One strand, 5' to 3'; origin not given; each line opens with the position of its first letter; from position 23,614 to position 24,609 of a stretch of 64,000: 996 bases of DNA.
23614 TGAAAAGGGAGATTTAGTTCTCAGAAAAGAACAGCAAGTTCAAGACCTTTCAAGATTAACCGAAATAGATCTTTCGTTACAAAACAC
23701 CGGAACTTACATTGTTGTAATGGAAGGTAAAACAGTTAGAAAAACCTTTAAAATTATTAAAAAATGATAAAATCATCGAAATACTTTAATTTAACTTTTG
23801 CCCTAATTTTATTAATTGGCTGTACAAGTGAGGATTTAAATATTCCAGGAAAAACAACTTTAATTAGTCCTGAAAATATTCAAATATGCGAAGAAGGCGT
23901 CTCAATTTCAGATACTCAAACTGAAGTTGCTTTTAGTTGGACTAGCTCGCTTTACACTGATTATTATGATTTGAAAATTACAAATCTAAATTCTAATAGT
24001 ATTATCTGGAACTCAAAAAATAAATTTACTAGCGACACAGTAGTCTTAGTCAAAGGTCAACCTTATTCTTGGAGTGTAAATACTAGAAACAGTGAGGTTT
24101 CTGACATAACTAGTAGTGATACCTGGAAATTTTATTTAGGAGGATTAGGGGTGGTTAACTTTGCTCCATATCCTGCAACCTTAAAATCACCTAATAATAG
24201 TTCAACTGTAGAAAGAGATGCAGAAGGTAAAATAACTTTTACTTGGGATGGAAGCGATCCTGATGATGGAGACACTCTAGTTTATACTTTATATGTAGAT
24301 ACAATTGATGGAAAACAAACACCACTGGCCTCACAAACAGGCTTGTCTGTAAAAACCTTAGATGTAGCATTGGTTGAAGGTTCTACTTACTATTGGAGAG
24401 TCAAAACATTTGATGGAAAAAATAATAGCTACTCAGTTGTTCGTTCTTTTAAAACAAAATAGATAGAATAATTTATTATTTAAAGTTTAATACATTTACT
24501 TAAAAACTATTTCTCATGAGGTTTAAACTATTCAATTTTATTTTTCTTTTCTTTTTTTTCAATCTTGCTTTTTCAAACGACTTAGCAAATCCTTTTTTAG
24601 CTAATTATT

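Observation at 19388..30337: Tandem two-gene modules: giant beta-helix-repeat T9SS surface protein plus ATGA-coupled double-FN3 lipoprotein, possibly an undescribed surface system at the head of a sulfatase PUL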

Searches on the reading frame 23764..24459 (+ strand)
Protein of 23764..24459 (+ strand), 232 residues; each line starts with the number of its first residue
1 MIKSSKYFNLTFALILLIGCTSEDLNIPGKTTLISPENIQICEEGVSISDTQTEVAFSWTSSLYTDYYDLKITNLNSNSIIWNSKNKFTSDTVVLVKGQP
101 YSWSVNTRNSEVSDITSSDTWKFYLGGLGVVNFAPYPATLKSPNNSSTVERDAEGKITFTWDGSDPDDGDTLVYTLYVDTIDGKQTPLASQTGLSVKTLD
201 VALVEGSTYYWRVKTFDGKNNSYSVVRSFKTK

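Call 5: search_protein_families(library=pfam, proteins=[window:23764-24459:+], max_evalue=0.1)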
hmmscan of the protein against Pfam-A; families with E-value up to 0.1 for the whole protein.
window:23764-24459:+ (232 aa): 4 families
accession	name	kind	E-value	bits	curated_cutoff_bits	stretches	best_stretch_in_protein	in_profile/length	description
PF14292.12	SusE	-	0.00052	20.6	25.2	1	137-187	13-66/106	SusE outer membrane protein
PF25788.1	Ig_Rha78A_N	-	0.0071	17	27.4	1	185-231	53-101/105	Rha78A-like, N-terminal immunoglobulin domain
PF13290.12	CHB_HEX_C_1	-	0.015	15.6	22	1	147-183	13-40/67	Chitobiase/beta-hexosaminidase C-terminal domain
PF13860.13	FlgD_ig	-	0.035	14.5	27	0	147-168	40-61/79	FlgD Ig-like domain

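Call 6: search_protein_families(library=ncbifam, proteins=[window:23764-24459:+], max_evalue=0.1)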
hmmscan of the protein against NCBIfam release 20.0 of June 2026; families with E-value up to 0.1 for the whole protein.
window:23764-24459:+ (232 aa): 2 families
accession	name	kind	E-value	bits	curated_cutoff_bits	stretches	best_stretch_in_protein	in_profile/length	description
NF045617.1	mostly_LP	subfamily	0.019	15.1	43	0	10-113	5-107/119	putative T6SS immunity periplasmic lipoprotein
TIGR02724.1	phenyl_P_beta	equivalog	0.093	11.1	468.95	0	44-101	301-355/472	phenylphosphate carboxylase subunit beta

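Call 12: find_homologous_proteins(query=A1)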
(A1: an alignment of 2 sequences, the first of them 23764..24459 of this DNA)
Query A1 (2 sequences) (232 aa, profile of the alignment): 1507 proteins with E <= 0.001 among 6470 candidates; the best 120 are listed.
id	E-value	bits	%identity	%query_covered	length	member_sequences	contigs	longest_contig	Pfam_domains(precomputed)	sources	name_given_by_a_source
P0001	3.9e-136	471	56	88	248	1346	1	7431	-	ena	-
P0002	2.9e-135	468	56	88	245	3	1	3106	-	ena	-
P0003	5.2e-134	464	51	97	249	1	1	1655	-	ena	-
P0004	6.9e-134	463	55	88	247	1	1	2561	-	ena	-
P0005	3.2e-133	461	50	98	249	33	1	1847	-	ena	-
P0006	4.1e-133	461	50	98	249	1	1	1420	-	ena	-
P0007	4.1e-130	451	50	98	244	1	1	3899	-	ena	-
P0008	5.4e-128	444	56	88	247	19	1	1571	-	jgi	jgi:hypothetical protein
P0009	1.6e-127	442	50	98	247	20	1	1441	-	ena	-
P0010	3.9e-127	441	53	88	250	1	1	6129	PF25788.3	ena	-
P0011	4.5e-127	441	47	98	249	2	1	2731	PF25788.3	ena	-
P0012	9.2e-127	440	48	98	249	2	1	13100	PF25788.3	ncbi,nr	ncbi:hypothetical protein OAO79_03980 [Flavobacteriaceae bacterium]|nr:hypothetical protein [Flavoba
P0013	1.2e-126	439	47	98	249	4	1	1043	PF25788.3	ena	-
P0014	2.2e-126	439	56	88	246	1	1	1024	-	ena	-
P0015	6.1e-126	437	93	100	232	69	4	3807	-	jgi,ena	-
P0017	3.0e-125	435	55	87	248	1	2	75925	-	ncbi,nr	ncbi:hypothetical protein N8867_01600 [Flavobacteriaceae bacterium]|nr:hypothetical protein [Flavoba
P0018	3.0e-125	435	56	88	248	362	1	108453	-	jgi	jgi:hypothetical protein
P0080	6.3e-117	408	52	98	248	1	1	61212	-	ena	-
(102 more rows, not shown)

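Call 13: find_encoding_contigs(protein=P0018, flank=10000, max_places=3)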
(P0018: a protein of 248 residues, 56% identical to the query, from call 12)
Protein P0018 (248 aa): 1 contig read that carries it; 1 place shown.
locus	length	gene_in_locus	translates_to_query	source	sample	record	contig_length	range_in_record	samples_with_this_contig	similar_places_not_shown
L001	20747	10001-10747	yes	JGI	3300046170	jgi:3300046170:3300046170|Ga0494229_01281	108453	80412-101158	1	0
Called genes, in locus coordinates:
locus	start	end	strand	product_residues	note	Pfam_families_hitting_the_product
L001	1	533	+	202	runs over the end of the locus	PF14322:SusD-like_3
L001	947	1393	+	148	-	PF07980:SusD_RagB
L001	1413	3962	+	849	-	PF00801:PKD (faint), PF18911:PKD_4 (faint)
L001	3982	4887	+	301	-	-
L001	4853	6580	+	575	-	PF00722:Glyco_hydro_16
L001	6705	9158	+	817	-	PF00150:Cellulase, PF03422:CBM_6, PF18099:CBM_35_2 (weak), PF03422:CBM_6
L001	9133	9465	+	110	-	-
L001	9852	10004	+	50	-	-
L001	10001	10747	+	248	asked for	-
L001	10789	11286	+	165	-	-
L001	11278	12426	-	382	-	PF09334:tRNA-synt_1g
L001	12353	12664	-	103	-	PF00133:tRNA-synt_1 (weak), PF09334:tRNA-synt_1g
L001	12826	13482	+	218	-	PF13840:ACT_7 (faint)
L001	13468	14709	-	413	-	PF00271:Helicase_C, PF03461:TRCF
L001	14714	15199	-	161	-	PF00270:DEAD, PF04851:ResIII (weak)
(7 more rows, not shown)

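Call 14: find_encoding_contigs(protein=P0017, flank=10000, max_places=3)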
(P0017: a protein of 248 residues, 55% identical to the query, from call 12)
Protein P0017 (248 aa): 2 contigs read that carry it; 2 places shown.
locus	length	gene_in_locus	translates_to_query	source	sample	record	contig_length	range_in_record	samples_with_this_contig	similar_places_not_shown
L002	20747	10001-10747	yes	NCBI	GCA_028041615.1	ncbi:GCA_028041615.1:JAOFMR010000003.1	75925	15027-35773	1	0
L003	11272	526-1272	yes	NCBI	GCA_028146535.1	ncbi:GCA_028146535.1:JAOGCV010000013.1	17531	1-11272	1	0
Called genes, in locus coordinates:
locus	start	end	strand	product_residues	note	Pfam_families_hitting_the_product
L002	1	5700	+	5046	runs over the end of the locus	PF17803:Cadherin_4, PF17963:Big_9, PF17803:Cadherin_4, PF17963:Big_9, PF17963:Big_9, PF17803:Cadherin_4, PF17963:Big_9, PF00059:Lectin_C, +12 more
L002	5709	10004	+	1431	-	PF07610:DUF1573 (faint), PF15780:ASH (weak), PF22067:Cep192_D3 (faint), PF22073:Cep192_D4 (faint), PF22544:HYDIN_VesB_CFA65-like_Ig, PF00028:Cadherin, PF02412:TSP_3, PF18962:Por_Secre_tail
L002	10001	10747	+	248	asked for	-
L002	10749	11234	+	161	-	-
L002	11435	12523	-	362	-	PF01594:AI-2E_transport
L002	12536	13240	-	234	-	PF20260:PUA_4, PF04452:Methyltrans_RNA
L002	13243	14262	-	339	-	PF00814:TsaD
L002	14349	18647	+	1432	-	PF04357:TamB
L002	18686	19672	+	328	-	PF00365:PFK, PF01513:NAD_kinase (faint)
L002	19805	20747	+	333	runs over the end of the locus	PF00044:Gp_dh_N, PF02800:Gp_dh_C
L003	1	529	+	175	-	PF18962:Por_Secre_tail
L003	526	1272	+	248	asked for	-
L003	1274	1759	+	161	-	-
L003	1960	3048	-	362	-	PF01594:AI-2E_transport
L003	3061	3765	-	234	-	PF20260:PUA_4, PF04452:Methyltrans_RNA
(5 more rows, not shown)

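Call 15: find_encoding_contigs(protein=P0080, flank=10000, max_places=3)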
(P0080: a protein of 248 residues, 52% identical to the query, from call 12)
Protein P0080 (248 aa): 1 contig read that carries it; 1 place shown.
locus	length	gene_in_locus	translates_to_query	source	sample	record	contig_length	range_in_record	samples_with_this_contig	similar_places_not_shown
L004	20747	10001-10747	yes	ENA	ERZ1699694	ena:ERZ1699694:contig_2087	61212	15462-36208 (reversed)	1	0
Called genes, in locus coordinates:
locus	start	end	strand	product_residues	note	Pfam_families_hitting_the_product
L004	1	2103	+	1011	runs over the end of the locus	PF25021:TEN_NHL (faint), PF01436:NHL (faint), PF20579:LapA (faint)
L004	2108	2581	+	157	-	PF13517:FG-GAP_3 (weak)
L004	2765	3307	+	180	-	-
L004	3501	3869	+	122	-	-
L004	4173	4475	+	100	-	-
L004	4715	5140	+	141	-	-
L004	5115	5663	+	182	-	-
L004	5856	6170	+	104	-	PF03379:CcmB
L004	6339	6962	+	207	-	-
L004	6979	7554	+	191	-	-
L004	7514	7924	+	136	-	-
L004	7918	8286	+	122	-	-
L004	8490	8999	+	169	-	PF02412:TSP_3 (weak)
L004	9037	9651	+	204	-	PF02412:TSP_3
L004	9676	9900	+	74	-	-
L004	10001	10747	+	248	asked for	-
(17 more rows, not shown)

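Call 21: find_related_loci(query=A1, collection=genome_contigs, flank=10000)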
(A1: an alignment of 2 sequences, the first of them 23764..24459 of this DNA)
Query A1 (232 aa) in genome_contigs; peptide patterns used: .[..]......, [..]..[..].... (x = any residue, [..] = any of these).
98 stretches matched a pattern; 19 encode a relative of the query (tblastn E <= 1e-3); 19 distinct loci.
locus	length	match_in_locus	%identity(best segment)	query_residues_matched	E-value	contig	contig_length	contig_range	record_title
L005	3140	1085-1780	92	1-232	2e-150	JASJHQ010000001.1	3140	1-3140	MAG: Flavobacteriales bacterium isolate ArSW.bin.33 ArSW_k141_963592, whole genome shotgun sequence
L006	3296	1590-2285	81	1-232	2e-120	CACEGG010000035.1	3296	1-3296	uncultured Bacteroidetes bacterium isolate AG-390-M23 genome assembly, contig: AG-390-M23_NODE_35, whole genome shotgun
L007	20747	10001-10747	51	1-232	6e-76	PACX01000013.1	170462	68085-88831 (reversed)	MAG: Flavobacteriaceae bacterium isolate NAT161 448, whole genome shotgun sequence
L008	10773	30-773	52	1-232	1e-74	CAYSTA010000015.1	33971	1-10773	MAG TPA_asm: uncultured Flavobacteriaceae bacterium isolate SRP077602_co3_582 genome assembly, contig: NODE_1323_length_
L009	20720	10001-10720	54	6-232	1e-72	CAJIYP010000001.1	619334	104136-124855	MAG: Cryomorphaceae bacterium BACL29 MAG-121220-bin8 isolate FRAM18_bin219 genome assembly, contig: FRAM18_bin219-1, who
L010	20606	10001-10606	59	30-232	2e-69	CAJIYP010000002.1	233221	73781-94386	MAG: Cryomorphaceae bacterium BACL29 MAG-121220-bin8 isolate FRAM18_bin219 genome assembly, contig: FRAM18_bin219-2, who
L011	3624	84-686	55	32-232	6e-68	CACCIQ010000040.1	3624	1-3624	uncultured Bacteroidetes bacterium isolate AG-901-C03 genome assembly, contig: AG-901-C03_NODE_40, whole genome shotgun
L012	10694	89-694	55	30-232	2e-65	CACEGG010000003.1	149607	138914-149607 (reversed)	uncultured Bacteroidetes bacterium isolate AG-390-M23 genome assembly, contig: AG-390-M23_NODE_3, whole genome shotgun s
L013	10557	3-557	60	48-232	1e-65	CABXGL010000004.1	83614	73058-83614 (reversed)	MAG: uncultured Bacteroidetes bacterium isolate AG-319-A09 genome assembly, contig: AG-319-A09_NODE_4, whole genome shot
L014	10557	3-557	59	48-232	2e-64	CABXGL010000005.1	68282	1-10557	MAG: uncultured Bacteroidetes bacterium isolate AG-319-A09 genome assembly, contig: AG-319-A09_NODE_5, whole genome shot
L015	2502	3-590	57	36-232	1e-64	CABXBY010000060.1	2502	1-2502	MAG: uncultured Bacteroidetes bacterium isolate AG-313-I14 genome assembly, contig: AG-313-I14_NODE_60, whole genome sho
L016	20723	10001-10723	49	6-232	2e-61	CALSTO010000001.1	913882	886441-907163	MAG: uncultured Flavobacteriaceae bacterium isolate W_MB115 genome assembly, contig: contig_982_W_MB115, whole genome sh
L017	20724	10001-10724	64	6-232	9e-60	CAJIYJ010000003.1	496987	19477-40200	MAG: uncultured Flavobacteriaceae bacterium isolate FRAM18_bin141 genome assembly, contig: FRAM18_bin141-3, whole genome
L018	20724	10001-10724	58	6-232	2e-51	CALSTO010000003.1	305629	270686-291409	MAG: uncultured Flavobacteriaceae bacterium isolate W_MB115 genome assembly, contig: contig_8181_W_MB115, whole genome s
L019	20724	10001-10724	58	6-232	2e-51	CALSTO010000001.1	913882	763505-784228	MAG: uncultured Flavobacteriaceae bacterium isolate W_MB115 genome assembly, contig: contig_982_W_MB115, whole genome sh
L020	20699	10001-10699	41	10-231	1e-46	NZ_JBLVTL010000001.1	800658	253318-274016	Christiangramia aquimixticola strain HJM-19 NODE_1_length_800658_cov_140.119439, whole genome shotgun sequence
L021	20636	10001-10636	37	6-222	6e-35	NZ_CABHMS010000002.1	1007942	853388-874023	Chitinophaga vietnamensis strain BD 01, whole genome shotgun sequence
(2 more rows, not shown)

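Call 26: search_protein_families(library=pfam, proteins=[L002:5694-10001:+, L007:5742-10001:+, L009:5358-9983:+, L020:6610-9984:+, L021:7066-9987:+, L006:1-1590:+], max_evalue=0.001)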
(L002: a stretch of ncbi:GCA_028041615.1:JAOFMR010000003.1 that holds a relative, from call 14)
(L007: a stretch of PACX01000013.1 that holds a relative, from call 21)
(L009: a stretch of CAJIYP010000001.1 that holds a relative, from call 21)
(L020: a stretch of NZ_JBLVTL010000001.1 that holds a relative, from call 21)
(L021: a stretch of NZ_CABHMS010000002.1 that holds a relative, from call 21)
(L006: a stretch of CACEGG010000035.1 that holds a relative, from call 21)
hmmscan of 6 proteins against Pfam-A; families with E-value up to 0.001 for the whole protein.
L002:5694-10001:+ (1436 aa): 9 families
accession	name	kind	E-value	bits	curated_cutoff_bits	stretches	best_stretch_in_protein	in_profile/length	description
PF02412.23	TSP_3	-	1.8e-43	146.3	25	6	1018-1052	1-36/36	Thrombospondin type 3 repeat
PF22544.2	HYDIN_VesB_CFA65-like_Ig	-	5.5e-20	71.9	25.5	1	171-257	9-92/100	HYDIN/CFA65/VesB-like, Ig-like domain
PF15780.11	ASH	-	8.2e-12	45.6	27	1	164-256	7-97/98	Abnormal spindle-like microcephaly-assoc'd, ASPM-SPD-2-Hydin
PF00028.23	Cadherin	-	1.4e-10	41.8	28.8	1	779-868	2-91/93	Cadherin domain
PF07610.17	DUF1573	-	2.9e-10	40.5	26.1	1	168-251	4-85/98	Protein of unknown function (DUF1573)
PF18962.6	Por_Secre_tail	-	4.1e-10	40.2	27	1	1361-1430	2-70/75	Secretion system C-terminal sorting domain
PF22067.2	Cep192_D3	-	1.3e-07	32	27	0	430-491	19-80/99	Cep192 domain 3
PF22073.2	Cep192_D4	-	1e-05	26.1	35.5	0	168-250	7-95/112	Cep192 domain 4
PF13473.12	Cupredoxin_1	-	0.00024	21.5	27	0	617-661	60-104/104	Cupredoxin-like domain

L007:5742-10001:+ (1420 aa): 6 families
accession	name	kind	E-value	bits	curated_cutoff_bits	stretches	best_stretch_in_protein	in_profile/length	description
PF02412.23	TSP_3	-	4.7e-43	145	25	5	1100-1135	1-36/36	Thrombospondin type 3 repeat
PF00028.23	Cadherin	-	1.2e-11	45.3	28.8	1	792-878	4-90/93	Cadherin domain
PF22544.2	HYDIN_VesB_CFA65-like_Ig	-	9e-08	32.7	25.5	0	158-252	2-90/100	HYDIN/CFA65/VesB-like, Ig-like domain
PF18962.6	Por_Secre_tail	-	5.1e-07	30.3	27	1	1345-1416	2-72/75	Secretion system C-terminal sorting domain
PF07610.17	DUF1573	-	0.00012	22.5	26.1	0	160-251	2-85/98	Protein of unknown function (DUF1573)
PF00127.26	Copper-bind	-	0.0006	20.6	21.2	0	594-671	20-97/99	Copper binding proteins, plastocyanin/azurin family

L009:5358-9983:+ (1542 aa): 6 families
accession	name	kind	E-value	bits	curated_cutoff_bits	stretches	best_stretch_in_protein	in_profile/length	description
PF02412.23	TSP_3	-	2.1e-71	235.7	25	8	1187-1221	2-36/36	Thrombospondin type 3 repeat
PF00028.23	Cadherin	-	9e-13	48.9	28.8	1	802-891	2-91/93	Cadherin domain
PF22544.2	HYDIN_VesB_CFA65-like_Ig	-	1.3e-09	38.7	25.5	1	163-253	5-88/100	HYDIN/CFA65/VesB-like, Ig-like domain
PF18962.6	Por_Secre_tail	-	3.3e-08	34.2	27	1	1468-1539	2-73/75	Secretion system C-terminal sorting domain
PF23592.1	Cadherin_CELSR2_9th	-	4.7e-05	23.9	36.8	0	818-885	32-96/100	CELSR2-like, ninth cadherin domain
PF21633.3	MOV-10_Ig-like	-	0.00046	20.7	27.4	0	173-254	28-109/126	Helicase MOV-10, Ig-like domain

L020:6610-9984:+ (1125 aa): 3 families
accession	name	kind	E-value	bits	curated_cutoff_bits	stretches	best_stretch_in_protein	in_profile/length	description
PF00128.31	Alpha-amylase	-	1.1e-22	81.4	22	1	392-732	18-368/446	Alpha amylase, catalytic domain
PF18962.6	Por_Secre_tail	-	3.2e-08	34.2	27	1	1052-1115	3-66/75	Secretion system C-terminal sorting domain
PF06832.18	BiPBP_C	-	0.00057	20.2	26.8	0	969-1028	13-78/90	Penicillin-Binding Protein C-terminus Family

L021:7066-9987:+ (974 aa): 4 families
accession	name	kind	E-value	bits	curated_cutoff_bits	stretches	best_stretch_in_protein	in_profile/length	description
PF01833.30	TIG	-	9.7e-17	61.2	20.9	2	659-736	1-84/84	IPT/TIG domain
PF18962.6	Por_Secre_tail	-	1.7e-15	57.5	27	1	899-971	1-73/75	Secretion system C-terminal sorting domain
PF20144.5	TIG_SUH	-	9.1e-05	23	24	0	659-709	2-51/94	TIG domain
PF21461.3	HL_N-beta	-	0.00054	20.1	27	1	848-887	14-53/57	Hyaluronate lyase, N-terminal beta-sheet domain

L006:1-1590:+ (530 aa): 5 families
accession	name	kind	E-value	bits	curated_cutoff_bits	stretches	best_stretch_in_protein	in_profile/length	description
PF17963.7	Big_9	-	1.5e-37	128.8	23.6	2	75-165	1-89/89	Bacterial Ig domain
PF17892.7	Cadherin_5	-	2.7e-30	104.5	26.5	2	75-167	2-98/98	Cadherin-like domain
PF17803.7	Cadherin_4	-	9.6e-26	90.5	25.1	2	161-221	2-68/71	Bacterial cadherin-like domain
PF18962.6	Por_Secre_tail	-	1.2e-10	42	27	1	455-527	2-73/75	Secretion system C-terminal sorting domain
PF16184.11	Cadherin_3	-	0.00038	20.8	25.5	0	85-167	11-91/106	Cadherin-like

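Call 38: search_protein_representatives(alignment_id=A4)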
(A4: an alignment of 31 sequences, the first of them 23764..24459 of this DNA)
Query: 31 sequences, 245 profile positions. Proteins with E-value up to 0.001 (for the whole library): 4609; up to 1e-10: 1613; up to 1e-30: 356. The best 150 are listed.
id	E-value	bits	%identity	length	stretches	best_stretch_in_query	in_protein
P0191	5.6e-126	435.6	-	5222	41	97-233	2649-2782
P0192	1.1e-122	424.9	-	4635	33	98-232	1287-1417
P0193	7.4e-113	392.7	-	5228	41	63-244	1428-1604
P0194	1.8e-107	375.0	-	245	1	1-244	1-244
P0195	4.8e-98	344.1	-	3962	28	99-233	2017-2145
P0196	1.1e-94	333.1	-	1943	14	148-244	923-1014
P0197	7.5e-81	287.8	-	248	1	1-245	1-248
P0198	1.3e-79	283.8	-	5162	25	109-231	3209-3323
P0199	1.3e-74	267.4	-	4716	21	66-242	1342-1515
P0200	2.8e-72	259.8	-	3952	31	99-233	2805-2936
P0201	8.1e-72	258.3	-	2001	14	149-232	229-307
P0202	1.2e-70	254.4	-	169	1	3-160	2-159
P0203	8.2e-69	248.4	-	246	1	11-244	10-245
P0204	1.6e-66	240.9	-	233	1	34-245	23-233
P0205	1.1e-65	238.2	-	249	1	7-244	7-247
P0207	5.7e-65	235.8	-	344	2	40-244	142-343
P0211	1.1e-59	218.5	-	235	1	43-242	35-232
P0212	1.2e-59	218.4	-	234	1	39-244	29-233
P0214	3.1e-59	217.1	-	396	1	38-244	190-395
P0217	2.2e-57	211.0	-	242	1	8-244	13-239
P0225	4.4e-56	206.7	-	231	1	9-245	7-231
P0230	3.1e-55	204.0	-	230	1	34-245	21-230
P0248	4.5e-51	190.3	-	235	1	1-244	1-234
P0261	1.2e-48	182.4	-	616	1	18-244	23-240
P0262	1.7e-48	181.8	-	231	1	22-243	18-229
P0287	2.3e-44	168.4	-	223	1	33-244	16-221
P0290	2.7e-44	168.2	-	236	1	5-244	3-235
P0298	2.5e-43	165.0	-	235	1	4-245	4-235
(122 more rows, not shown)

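Call 39: predict_structure(alignment_id=A4)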
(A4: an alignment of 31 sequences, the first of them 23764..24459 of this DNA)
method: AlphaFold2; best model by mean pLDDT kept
length: 232 residues; sequences in the alignment: 31
mean_pLDDT: 67.3   pTM: 0.55
mean pLDDT of the five models: 67.3, 62.7, 59.4, 59.1, 53.0
residues with pLDDT >= 90: 25; 70-90: 79; 50-70: 88; < 50: 40
segments of 3 or more residues with pLDDT < 50: 1-3, 16-23, 40-47, 135-145, 164-170
pLDDT, mean of each block of 10 residues (from residue 1): 49 48 67 68 41 83 91 89 90 83 89 83 62 47 49 63 50 67 65 63 75 63 62 67
secondary structure, 60 per line:
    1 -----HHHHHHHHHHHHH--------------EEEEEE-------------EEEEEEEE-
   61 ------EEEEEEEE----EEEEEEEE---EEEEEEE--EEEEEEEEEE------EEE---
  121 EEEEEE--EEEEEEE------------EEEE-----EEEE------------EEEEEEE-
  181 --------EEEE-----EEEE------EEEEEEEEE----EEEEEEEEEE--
elements in order: H6-18 E33-38 E52-59 E67-74 E79-86 E90-96 E99-108 E115-117 E121-126 E129-135 E148-151 E157-160 E173-179 E189-192 E198-201 E208-216 E221-230
